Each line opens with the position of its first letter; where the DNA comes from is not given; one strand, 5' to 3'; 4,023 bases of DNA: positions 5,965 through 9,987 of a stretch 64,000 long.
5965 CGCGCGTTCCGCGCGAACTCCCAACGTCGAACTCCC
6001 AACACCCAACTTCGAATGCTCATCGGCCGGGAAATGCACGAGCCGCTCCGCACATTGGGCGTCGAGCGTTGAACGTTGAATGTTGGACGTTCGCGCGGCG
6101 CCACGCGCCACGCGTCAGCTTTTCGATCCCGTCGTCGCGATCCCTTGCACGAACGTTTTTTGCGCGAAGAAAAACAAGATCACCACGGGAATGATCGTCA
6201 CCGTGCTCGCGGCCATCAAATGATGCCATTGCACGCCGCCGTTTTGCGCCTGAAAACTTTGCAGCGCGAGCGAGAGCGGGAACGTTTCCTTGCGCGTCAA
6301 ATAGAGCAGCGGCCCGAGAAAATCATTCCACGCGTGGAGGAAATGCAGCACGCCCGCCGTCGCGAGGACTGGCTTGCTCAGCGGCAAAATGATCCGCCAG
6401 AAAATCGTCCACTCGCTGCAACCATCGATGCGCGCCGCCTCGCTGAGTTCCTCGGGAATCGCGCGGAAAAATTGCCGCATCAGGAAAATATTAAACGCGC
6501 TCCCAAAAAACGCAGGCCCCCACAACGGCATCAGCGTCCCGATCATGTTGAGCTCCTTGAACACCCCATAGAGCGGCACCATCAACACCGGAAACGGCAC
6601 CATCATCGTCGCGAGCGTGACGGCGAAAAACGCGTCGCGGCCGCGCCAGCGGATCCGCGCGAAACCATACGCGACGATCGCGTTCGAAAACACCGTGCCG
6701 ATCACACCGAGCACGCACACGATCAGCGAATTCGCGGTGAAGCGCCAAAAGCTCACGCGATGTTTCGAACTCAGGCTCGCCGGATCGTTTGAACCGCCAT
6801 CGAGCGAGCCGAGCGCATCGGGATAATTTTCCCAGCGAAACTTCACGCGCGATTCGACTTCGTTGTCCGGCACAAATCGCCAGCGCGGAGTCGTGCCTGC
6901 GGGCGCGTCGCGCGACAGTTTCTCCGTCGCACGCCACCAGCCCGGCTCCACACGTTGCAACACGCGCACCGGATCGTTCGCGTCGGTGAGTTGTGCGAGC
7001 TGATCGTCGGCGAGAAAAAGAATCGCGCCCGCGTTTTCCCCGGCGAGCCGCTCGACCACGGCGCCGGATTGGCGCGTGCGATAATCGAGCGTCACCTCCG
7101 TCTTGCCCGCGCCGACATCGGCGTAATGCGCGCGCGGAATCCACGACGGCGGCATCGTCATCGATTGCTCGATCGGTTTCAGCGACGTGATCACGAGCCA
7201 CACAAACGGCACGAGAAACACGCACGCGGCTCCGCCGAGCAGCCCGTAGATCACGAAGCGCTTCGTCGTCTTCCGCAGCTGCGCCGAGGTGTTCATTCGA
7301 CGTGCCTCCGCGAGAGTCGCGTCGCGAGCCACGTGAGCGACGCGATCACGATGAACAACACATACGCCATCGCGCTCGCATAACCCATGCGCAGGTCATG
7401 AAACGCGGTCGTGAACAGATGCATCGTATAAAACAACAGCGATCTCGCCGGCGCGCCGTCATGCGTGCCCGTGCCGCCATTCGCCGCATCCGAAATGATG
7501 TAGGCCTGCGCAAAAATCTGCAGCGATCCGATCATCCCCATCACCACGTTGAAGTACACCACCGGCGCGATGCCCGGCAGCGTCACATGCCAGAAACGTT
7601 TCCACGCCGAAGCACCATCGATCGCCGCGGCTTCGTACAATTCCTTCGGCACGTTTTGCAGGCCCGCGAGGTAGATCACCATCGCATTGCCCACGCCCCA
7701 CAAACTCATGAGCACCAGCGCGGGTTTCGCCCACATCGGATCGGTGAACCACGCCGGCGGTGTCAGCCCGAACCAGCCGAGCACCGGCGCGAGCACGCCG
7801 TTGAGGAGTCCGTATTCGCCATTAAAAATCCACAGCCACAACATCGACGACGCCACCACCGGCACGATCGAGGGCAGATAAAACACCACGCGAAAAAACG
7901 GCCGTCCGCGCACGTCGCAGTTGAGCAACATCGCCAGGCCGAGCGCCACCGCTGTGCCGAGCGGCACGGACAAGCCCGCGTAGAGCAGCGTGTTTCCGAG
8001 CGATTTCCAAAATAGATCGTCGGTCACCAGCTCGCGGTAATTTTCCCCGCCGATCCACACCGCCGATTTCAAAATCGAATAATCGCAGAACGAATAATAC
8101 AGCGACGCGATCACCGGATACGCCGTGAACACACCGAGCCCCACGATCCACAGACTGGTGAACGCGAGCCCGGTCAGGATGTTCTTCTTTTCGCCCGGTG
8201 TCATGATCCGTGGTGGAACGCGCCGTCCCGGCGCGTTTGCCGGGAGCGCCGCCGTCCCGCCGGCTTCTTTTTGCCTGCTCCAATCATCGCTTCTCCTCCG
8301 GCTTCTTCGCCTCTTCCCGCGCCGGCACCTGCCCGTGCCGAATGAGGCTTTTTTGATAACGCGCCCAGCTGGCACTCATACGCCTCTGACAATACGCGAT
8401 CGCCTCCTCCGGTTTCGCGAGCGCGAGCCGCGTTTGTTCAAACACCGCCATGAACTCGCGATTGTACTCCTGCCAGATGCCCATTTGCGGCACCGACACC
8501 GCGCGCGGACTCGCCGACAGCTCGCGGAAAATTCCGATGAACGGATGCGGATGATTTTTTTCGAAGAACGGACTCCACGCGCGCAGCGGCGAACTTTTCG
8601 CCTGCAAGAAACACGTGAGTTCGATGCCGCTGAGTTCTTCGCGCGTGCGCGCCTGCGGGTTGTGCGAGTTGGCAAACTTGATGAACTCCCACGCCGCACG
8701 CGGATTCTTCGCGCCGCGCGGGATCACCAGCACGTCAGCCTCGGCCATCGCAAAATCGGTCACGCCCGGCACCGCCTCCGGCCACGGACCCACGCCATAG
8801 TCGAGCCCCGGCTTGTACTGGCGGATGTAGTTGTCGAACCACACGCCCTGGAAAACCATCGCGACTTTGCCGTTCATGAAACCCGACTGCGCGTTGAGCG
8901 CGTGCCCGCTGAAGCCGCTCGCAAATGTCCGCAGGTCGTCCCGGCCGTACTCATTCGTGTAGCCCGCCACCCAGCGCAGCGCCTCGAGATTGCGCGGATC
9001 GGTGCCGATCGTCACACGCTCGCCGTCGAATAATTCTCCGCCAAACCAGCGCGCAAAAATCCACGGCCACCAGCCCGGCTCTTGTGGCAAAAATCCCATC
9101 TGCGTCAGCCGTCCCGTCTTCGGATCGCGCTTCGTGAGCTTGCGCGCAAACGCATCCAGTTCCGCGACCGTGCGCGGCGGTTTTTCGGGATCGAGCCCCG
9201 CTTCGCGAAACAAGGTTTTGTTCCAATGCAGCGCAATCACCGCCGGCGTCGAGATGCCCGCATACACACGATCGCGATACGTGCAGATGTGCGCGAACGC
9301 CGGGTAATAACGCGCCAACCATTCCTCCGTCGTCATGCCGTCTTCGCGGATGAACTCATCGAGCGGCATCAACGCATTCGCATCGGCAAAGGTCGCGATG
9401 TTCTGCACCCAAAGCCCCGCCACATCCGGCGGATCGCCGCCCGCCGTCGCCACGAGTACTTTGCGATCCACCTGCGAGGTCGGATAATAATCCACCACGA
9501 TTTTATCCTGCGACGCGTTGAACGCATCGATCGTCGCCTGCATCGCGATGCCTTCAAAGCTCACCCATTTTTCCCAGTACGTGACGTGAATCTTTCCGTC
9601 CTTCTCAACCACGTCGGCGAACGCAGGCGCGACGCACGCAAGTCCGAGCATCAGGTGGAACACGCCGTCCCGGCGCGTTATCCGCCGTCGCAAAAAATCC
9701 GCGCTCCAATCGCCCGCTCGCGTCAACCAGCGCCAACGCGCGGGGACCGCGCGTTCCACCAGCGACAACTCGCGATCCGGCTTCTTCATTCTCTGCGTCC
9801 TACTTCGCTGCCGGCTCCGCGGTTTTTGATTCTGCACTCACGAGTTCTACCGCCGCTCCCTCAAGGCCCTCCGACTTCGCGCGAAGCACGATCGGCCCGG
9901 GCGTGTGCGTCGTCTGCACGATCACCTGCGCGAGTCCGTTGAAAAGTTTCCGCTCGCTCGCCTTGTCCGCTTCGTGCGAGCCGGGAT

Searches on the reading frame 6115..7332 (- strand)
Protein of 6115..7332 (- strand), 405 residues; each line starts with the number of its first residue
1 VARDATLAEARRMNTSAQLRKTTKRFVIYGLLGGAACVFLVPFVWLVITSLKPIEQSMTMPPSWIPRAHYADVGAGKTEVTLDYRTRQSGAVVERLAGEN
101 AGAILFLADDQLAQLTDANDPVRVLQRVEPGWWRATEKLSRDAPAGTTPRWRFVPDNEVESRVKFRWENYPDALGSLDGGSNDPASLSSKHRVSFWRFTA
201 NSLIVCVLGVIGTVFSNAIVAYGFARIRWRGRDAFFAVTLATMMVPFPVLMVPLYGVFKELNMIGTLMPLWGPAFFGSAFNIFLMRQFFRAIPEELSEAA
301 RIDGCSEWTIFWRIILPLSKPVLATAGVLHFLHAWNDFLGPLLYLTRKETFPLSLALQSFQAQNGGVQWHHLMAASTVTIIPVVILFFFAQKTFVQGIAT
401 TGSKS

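Call 82: search_protein_families(library=pfam, proteins=[window:6115-7332:-], max_evalue=0.00001)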
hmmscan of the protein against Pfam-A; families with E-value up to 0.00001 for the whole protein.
window:6115-7332:- (405 aa): 1 family
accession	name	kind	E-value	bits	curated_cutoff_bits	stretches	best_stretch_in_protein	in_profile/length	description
PF00528.27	BPD_transp_1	-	5.3e-23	82.1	26.4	1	223-398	7-182/184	Binding-protein-dependent transport system inner membrane component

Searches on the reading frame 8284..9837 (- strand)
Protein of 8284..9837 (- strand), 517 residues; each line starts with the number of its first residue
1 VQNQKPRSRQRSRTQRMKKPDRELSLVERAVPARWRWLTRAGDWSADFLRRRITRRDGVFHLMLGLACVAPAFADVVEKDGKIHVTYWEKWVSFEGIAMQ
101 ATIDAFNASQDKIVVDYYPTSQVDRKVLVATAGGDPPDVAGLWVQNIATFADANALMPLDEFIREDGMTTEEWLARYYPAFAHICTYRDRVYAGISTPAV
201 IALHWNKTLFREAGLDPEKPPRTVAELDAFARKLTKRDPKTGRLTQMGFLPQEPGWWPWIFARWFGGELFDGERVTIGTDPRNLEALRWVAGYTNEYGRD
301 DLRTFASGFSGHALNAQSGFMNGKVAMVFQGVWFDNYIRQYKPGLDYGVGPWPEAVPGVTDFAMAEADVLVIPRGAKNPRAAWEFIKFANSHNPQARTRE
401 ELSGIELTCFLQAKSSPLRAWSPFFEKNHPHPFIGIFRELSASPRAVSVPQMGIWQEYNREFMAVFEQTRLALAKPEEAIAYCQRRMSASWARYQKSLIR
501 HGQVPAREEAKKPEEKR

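Call 82: search_protein_families(library=pfam, proteins=[window:8284-9837:-], max_evalue=0.00001)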
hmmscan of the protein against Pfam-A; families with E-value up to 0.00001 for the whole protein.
window:8284-9837:- (517 aa): 2 families
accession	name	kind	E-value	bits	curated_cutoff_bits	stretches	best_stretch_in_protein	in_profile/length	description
PF01547.30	SBP_bac_1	-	5.1e-35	122.4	26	1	98-392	9-303/307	Bacterial extracellular solute-binding protein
PF13416.11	SBP_bac_8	-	2.6e-24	86.9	27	1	102-398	2-252/279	Bacterial extracellular solute-binding protein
